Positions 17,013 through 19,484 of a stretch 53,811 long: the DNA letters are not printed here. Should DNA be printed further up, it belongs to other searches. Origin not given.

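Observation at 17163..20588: Four-gene accessory insertion between terL and portal: two basic miniproteins, a JAB/MPN-like protein and a 723-aa PcfJ-like-domain protein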

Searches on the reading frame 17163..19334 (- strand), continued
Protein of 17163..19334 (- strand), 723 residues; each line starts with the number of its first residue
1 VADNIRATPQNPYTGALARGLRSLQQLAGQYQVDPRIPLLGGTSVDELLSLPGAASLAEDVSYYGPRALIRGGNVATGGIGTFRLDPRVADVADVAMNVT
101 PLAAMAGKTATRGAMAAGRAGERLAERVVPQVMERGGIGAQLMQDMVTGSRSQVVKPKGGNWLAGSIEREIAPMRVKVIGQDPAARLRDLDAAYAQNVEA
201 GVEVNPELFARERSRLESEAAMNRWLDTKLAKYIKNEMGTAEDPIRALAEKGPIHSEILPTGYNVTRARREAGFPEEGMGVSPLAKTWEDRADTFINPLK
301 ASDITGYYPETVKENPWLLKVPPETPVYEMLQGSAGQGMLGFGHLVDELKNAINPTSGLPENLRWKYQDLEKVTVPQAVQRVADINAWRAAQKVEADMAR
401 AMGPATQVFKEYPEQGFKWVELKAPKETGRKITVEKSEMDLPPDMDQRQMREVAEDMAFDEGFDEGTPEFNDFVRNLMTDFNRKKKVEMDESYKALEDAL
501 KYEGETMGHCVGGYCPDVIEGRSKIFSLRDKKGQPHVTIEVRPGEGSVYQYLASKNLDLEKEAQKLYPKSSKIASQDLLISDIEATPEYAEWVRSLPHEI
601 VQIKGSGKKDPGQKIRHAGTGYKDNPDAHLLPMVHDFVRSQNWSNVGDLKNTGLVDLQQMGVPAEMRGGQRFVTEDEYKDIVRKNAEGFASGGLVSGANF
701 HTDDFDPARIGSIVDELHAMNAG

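Call 34: fold_search(model_id=the predicted structure, library=pdb)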
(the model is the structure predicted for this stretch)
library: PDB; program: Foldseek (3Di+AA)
matches with E <= 10: 128; with E <= 0.001: 0
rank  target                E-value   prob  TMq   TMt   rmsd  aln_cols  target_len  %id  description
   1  9ynv_N                3.1e-01  0.25  0.12  0.20  15.7       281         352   13  Histone Acetyl Transferase (HAT) module of ctSAGA (released 2025-12-03)
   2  6cw2_D                8.5e-01  0.13  0.09  0.23  17.9       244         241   14  Crystal structure of a yeast SAGA transcriptional coactivator Ada2/Gcn5 HAT subcomplex, crystal form 1 (released 2018-09-19)
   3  9j3c_A                9.4e-01  0.12  0.08  0.07  17.6       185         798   14  Cryo-EM structure of NAT10 with Co-enzyme A (released 2025-04-23)
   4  9j3c_B                9.8e-01  0.12  0.07  0.07  16.9       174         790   13  Cryo-EM structure of NAT10 with Co-enzyme A (released 2025-04-23)
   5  6edw_D                9.8e-01  0.02  0.06  0.06  41.8       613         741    9  Crystal structure of Mycobacterium tuberculosis ICL2 in the apo form (released 2019-08-14)
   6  8wmb                  1.0e+00  0.12  0.07  0.19  12.6       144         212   11  Crystal Structure of Drosophila melanogaster D46A Dopamine N-Acetyltransferase in Complex with Acetyl-CoA (released 2024-10-02)
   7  9obo_A                1.1e+00  0.02  0.06  0.06  41.1       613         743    9  Crystal structure of Mycobacterium tuberculosis isocitrate lyase 2 fixed in the apo form with disulfide bonds (released 2026-03-18)
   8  4v36_B                1.1e+00  0.09  0.09  0.17  24.7       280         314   12  The structure of L-PGS from Bacillus licheniformis (released 2015-08-19)
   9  4f0x_F                1.1e+00  0.04  0.06  0.09  20.2       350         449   11  Crystal structure of human Malonyl-CoA Decarboxylase (Peroxisomal Isoform) (released 2013-03-20)
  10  5t53                  1.2e+00  0.21  0.07  0.20  14.0       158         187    8  MOLECULAR BASIS FOR COHESIN ACETYLATION BY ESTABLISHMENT OF SISTER CHROMATID COHESION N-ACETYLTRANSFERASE ESCO1 (released 2016-11-09)
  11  6k80                  1.3e+00  0.14  0.08  0.21  11.8       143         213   11  Crystal Structure of Drosophila melanogaster Dopamine N-Acetyltransferase in Complex with CoA and Tryptophol (released 2020-06-17)
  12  5iti                  1.4e+00  0.04  0.04  0.09  21.6       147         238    9  A cynobacterial PP2C (tPphA) structure (released 2016-05-04)
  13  2ygw_A                1.5e+00  0.04  0.07  0.10  18.1       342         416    9  Crystal structure of human MCD (released 2012-02-15)
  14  6edw_A                1.5e+00  0.01  0.06  0.06  38.6       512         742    8  Crystal structure of Mycobacterium tuberculosis ICL2 in the apo form (released 2019-08-14)
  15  7kpu_D                1.6e+00  0.08  0.06  0.18  19.3       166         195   15  Crystal structure of human NatD (NAA40) bound to a bisubstrate analogue with a C-3 linker (released 2021-06-16)
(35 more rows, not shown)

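Call 39: search_solved_structures(query=A2, max_evalue=10, show_alignments=1)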
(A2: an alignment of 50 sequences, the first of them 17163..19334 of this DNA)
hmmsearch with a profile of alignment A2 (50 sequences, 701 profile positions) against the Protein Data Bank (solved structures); distinct sequences matched with E-value up to 10: 2.
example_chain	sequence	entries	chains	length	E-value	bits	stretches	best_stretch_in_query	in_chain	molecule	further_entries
1qyn_A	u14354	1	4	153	0.85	11.2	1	483-498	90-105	Protein-export protein secB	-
5jtl_A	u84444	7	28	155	0.86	11.2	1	483-498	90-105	Protein-export protein SecB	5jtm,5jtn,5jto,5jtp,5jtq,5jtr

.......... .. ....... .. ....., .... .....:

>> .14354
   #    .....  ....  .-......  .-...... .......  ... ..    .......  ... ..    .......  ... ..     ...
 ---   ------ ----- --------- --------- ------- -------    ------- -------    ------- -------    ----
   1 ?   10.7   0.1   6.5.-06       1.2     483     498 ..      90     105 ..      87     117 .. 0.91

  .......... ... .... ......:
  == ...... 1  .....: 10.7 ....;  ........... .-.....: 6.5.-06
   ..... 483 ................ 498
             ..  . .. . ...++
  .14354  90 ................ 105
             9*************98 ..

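Call 42: find_related_loci(query=A2, collection=viral_contigs, flank=9000)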
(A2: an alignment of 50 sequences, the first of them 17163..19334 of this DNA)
Query A2 (723 aa) in viral_contigs; peptide patterns used: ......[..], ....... (x = any residue, [..] = any of these).
598 stretches matched a pattern (row limit reached: there are more); 541 encode a relative of the query (tblastn E <= 1e-3); the best 80 are kept; 80 distinct loci.
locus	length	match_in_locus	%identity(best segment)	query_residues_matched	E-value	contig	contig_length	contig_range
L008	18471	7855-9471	72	154-723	0e+0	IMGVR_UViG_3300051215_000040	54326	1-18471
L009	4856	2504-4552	59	1-721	0e+0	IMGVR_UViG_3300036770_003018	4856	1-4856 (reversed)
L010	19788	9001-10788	63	153-723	0e+0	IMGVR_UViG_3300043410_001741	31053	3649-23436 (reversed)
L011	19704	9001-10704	64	154-723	0e+0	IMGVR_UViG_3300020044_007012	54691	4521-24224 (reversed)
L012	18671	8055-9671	72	154-723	0e+0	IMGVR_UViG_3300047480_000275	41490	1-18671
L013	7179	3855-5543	56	147-722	0e+0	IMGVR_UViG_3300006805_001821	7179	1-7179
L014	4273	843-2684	54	153-723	0e+0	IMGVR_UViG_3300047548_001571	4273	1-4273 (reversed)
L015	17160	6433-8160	55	146-719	0e+0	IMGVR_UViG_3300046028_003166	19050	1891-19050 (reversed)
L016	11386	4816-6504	54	154-723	0e+0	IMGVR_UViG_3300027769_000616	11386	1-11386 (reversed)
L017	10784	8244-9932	54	154-723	0e+0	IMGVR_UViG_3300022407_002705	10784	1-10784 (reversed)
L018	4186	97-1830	53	146-723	0e+0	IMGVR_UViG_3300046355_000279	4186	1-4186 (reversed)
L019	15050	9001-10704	53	146-719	0e+0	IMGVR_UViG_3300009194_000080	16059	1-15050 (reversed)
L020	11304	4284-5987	52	147-722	0e+0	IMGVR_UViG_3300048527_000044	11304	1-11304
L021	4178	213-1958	53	153-723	0e+0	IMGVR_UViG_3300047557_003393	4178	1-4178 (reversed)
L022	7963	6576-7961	59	154-639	4e-172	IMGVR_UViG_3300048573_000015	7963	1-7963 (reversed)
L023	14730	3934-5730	50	153-723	2e-170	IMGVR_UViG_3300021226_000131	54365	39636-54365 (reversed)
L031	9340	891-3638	50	146-722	2e-154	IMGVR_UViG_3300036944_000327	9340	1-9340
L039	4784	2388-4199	44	146-723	1e-139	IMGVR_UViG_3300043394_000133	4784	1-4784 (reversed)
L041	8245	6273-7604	48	154-658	3e-133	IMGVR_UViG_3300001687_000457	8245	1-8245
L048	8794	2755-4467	42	104-710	1e-114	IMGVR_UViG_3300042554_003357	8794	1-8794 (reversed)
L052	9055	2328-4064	39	99-718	8e-112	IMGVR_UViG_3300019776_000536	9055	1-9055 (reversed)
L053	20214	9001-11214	36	66-717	4e-111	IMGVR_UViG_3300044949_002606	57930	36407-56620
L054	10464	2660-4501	38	87-704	1e-109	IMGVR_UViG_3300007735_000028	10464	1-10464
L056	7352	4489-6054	42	154-695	5e-106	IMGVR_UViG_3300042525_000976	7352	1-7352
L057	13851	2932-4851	37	4-698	2e-105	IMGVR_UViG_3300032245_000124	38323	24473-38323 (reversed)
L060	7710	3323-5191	38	83-718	6e-102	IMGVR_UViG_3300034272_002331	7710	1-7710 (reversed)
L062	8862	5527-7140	39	95-695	8e-102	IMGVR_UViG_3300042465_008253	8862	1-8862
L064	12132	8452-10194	36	1-714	1e-100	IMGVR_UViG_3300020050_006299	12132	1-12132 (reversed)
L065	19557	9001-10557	40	100-654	4e-100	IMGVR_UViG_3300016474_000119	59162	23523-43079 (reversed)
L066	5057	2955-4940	42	111-717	4e-100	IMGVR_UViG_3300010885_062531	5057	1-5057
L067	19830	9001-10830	36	57-696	2e-99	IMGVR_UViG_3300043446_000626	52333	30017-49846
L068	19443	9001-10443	41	154-695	1e-98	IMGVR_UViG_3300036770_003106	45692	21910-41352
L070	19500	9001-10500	40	97-660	3e-98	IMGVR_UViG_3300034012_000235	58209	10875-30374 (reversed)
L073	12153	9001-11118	33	3-717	7e-97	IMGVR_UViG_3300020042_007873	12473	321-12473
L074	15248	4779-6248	40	154-695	2e-95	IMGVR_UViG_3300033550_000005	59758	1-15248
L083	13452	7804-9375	38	150-717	2e-93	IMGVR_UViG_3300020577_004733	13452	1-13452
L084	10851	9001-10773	36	112-714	4e-93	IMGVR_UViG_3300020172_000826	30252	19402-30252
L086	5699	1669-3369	35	73-684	7e-93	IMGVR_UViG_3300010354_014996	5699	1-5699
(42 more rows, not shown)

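Call 45: search_protein_families(library=pfam, proteins=[L066:738-5006:+, L057:1-4914:+, L084:6430-10848:+, L086:1303-5697:+, L041:3939-7913:+, L054:2288-6049:+, L067:8671-12399:+], max_evalue=0.01)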
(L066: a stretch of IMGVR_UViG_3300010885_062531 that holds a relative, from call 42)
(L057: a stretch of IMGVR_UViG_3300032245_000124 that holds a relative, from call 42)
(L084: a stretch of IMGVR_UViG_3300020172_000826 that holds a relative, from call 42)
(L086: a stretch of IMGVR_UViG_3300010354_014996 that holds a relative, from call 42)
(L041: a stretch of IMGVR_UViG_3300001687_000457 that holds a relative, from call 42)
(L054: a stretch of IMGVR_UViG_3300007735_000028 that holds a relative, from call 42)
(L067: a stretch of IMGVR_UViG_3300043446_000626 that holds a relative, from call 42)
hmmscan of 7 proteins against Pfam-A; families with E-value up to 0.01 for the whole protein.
L066:738-5006:+ (1422 aa): 1 family
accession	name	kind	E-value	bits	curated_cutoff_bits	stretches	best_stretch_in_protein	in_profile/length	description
PF14284.11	PcfJ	-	1.1e-06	29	25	1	1180-1226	76-124/147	PcfJ-like protein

L057:1-4914:+ (1637 aa): 2 families
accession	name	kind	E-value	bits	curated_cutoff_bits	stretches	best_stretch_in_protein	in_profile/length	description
PF18838.6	LPD23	-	7e-07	29.4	27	1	297-348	2-53/58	Large polyvalent protein associated domain 23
PF14284.11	PcfJ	-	4.5e-06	27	25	1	1432-1478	76-124/147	PcfJ-like protein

L084:6430-10848:+ (1472 aa): 1 family
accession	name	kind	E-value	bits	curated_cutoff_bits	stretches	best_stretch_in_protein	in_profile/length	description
PF14284.11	PcfJ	-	4.1e-07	30.3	25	1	1265-1311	76-124/147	PcfJ-like protein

L086:1303-5697:+ (1465 aa): 2 families
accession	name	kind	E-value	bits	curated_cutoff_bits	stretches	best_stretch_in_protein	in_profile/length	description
PF23802.1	DUF7178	-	1.4e-10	41.8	27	1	871-1054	35-187/193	Family of unknown function (DUF7178)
PF14284.11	PcfJ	-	3.1e-08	34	25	1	526-572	76-124/147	PcfJ-like protein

L041:3939-7913:+ (1324 aa): 1 family
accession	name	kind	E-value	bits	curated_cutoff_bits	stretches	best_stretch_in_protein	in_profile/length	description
PF14284.11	PcfJ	-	4.5e-07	30.2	25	1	1115-1162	75-124/147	PcfJ-like protein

L054:2288-6049:+ (1253 aa): 1 family
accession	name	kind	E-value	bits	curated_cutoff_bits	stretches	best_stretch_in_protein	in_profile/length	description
PF14284.11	PcfJ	-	3.8e-09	36.9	25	1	510-557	75-124/147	PcfJ-like protein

L067:8671-12399:+ (1242 aa): 1 family
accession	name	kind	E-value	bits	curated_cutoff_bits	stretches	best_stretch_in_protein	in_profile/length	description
PF14284.11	PcfJ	-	2.5e-08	34.3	25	1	423-564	20-122/147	PcfJ-like protein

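Call 46: search_protein_families(library=pfam, proteins=[L070:8629-12000:+, L031:87-3644:+, L073:8689-11928:+, L083:7384-10488:+, L062:5059-8250:+, L065:8722-11691:+, L056:4150-7086:+, L068:8704-11475:+], max_evalue=0.01)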
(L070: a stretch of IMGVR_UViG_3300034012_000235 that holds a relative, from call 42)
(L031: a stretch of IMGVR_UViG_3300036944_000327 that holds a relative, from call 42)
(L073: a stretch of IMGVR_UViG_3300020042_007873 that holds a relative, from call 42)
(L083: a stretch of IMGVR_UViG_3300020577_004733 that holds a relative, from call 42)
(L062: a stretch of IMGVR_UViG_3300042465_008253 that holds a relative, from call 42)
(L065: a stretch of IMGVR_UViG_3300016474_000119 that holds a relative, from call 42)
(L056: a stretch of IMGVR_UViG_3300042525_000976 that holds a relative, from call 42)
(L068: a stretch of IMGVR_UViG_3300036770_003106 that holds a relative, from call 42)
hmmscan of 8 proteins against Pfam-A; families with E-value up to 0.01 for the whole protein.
L070:8629-12000:+ (1123 aa): 1 family
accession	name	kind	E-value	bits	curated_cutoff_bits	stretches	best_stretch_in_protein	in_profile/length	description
PF14284.11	PcfJ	-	1.9e-07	31.4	25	1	361-519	3-122/147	PcfJ-like protein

L031:87-3644:+ (1185 aa): 3 families
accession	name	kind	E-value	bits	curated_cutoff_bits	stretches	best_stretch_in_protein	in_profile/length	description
PF18760.7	ART-PolyVal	-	6.3e-12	46.9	31.2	1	840-976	3-139/140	ADP-Ribosyltransferase in polyvalent proteins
PF22322.1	DUF6973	-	1.5e-08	34.8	27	1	12-114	18-116/124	Domain of unknown function (DUF6973)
PF14284.11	PcfJ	-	9e-07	29.2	25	1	592-640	76-127/147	PcfJ-like protein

L073:8689-11928:+ (1079 aa): 1 family
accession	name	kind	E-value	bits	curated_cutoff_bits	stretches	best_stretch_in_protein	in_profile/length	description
PF14284.11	PcfJ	-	3.8e-08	33.7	25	1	640-687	75-124/147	PcfJ-like protein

L083:7384-10488:+ (1034 aa): 1 family
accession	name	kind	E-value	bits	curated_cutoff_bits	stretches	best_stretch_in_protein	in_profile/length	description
PF14284.11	PcfJ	-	1.3e-07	32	25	1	441-485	76-122/147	PcfJ-like protein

L062:5059-8250:+ (1063 aa): 1 family
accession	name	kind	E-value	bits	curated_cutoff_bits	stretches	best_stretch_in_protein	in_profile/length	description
PF14284.11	PcfJ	-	5.8e-08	33.1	25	1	514-559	76-123/147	PcfJ-like protein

L065:8722-11691:+ (989 aa): 1 family
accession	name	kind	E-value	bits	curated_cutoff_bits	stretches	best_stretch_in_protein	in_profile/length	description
PF14284.11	PcfJ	-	4.9e-08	33.3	25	1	457-503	76-124/147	PcfJ-like protein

L056:4150-7086:+ (978 aa): 1 family
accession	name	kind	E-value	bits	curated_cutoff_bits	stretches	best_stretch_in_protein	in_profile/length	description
PF14284.11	PcfJ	-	5e-08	33.3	25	1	446-503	76-135/147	PcfJ-like protein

L068:8704-11475:+ (923 aa): 1 family
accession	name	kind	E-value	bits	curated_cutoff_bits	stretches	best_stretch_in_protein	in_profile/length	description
PF14284.11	PcfJ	-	1.1e-06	28.9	25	1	432-504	76-138/147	PcfJ-like protein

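Call 54: search_protein_families(library=pfam, proteins=[L023:3090-3542:+, L039:1328-2020:+, L048:1908-2501:+, L052:734-2023:+, L060:1879-3138:+, L065:8187-8732:+, L074:2944-3627:+, L019:10734-12167:+, L064:10284-11213:+, L053:11177-11848:+], max_evalue=0.05)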
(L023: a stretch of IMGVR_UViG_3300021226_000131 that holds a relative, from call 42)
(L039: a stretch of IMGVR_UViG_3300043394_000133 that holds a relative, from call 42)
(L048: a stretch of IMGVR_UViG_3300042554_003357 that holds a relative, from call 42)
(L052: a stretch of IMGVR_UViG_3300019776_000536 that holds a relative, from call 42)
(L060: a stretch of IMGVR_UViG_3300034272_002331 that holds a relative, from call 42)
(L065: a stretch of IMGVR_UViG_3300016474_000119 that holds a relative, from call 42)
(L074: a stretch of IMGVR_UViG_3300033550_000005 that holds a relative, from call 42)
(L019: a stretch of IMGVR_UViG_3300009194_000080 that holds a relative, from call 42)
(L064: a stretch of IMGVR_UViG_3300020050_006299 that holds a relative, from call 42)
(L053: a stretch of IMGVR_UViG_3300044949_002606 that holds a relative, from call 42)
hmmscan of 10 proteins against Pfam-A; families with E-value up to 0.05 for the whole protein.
L023:3090-3542:+ (150 aa): 1 family
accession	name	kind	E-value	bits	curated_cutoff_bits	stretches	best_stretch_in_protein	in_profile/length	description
PF22322.1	DUF6973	-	2.1e-09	37.5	27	1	8-115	15-121/124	Domain of unknown function (DUF6973)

L039:1328-2020:+ (230 aa): 0 families

L048:1908-2501:+ (197 aa): 1 family
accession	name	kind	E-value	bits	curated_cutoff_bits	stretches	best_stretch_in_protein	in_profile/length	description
PF22322.1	DUF6973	-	0.00017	21.6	27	1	59-155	21-119/124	Domain of unknown function (DUF6973)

L052:734-2023:+ (429 aa): 0 families

L060:1879-3138:+ (419 aa): 1 family
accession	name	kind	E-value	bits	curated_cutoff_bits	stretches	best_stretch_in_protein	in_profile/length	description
PF12294.13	DUF3626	-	0.00013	21.5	27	0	289-327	168-204/301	Protein of unknown function (DUF3626)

L065:8187-8732:+ (181 aa): 0 families

L074:2944-3627:+ (227 aa): 0 families

L019:10734-12167:+ (477 aa): 0 families

L064:10284-11213:+ (309 aa): 0 families

L053:11177-11848:+ (223 aa): 0 families

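Call 67: search_protein_families(library=padloc, proteins=[window:17163-19334:-], max_evalue=1)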
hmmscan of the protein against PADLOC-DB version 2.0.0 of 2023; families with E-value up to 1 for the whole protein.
window:17163-19334:- (723 aa): 0 families
